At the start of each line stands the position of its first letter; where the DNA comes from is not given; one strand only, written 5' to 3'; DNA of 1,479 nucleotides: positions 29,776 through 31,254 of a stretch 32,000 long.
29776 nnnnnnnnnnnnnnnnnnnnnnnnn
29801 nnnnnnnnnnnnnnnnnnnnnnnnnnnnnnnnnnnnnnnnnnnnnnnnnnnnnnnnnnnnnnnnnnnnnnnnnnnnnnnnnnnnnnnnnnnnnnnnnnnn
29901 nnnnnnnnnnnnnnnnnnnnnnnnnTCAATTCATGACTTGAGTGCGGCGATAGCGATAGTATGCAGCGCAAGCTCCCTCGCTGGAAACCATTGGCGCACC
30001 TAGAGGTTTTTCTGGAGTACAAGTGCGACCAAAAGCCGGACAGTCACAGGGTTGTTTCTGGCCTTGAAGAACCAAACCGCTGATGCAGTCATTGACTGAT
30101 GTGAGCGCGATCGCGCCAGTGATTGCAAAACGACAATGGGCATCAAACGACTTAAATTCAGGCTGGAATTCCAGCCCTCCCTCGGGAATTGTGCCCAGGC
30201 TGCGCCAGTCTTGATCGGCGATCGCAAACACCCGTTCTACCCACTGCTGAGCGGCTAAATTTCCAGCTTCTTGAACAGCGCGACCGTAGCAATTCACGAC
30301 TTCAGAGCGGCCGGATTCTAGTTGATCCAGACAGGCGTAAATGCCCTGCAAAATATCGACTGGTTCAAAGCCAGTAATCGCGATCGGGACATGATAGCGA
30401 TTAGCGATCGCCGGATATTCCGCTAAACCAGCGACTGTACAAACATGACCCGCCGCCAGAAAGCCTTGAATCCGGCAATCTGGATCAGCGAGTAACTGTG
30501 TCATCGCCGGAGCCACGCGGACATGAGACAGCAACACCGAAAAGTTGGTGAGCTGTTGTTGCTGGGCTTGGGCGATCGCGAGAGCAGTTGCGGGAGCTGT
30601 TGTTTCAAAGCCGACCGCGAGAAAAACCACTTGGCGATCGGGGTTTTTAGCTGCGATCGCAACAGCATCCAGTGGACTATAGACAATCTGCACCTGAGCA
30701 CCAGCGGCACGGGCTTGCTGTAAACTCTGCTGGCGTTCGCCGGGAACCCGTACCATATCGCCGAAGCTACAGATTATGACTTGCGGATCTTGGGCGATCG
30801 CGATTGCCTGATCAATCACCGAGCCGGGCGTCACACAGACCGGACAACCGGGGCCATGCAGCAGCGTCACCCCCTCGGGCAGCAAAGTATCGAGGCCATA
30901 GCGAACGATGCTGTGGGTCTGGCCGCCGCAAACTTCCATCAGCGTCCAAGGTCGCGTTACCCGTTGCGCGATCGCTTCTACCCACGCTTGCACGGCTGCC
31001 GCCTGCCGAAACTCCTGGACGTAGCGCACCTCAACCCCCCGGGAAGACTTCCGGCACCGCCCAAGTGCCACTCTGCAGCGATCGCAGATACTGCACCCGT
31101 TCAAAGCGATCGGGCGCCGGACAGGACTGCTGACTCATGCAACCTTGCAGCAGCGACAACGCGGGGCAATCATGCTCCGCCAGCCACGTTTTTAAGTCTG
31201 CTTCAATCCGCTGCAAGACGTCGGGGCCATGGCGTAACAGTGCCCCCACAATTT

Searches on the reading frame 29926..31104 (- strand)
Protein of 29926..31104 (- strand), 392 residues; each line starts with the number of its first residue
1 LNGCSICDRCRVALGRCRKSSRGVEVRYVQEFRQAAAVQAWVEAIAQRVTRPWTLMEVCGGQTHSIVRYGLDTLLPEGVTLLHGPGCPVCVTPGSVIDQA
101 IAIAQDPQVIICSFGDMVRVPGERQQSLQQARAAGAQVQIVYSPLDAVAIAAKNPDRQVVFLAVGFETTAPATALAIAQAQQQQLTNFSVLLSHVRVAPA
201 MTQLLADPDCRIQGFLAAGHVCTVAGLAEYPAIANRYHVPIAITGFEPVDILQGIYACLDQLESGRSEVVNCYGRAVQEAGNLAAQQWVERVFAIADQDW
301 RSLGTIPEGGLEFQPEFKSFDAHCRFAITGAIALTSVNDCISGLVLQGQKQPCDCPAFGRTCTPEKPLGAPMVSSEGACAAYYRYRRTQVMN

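Call 41: search_protein_families(library=pfam, proteins=[window:29926-31104:-], max_evalue=0.001)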
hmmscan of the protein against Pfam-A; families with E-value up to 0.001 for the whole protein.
window:29926-31104:- (392 aa): 1 family
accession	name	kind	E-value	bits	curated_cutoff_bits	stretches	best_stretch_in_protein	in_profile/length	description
PF01924.21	HypD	-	3.9e-147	490.4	25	1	38-386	3-351/351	Hydrogenase formation hypA family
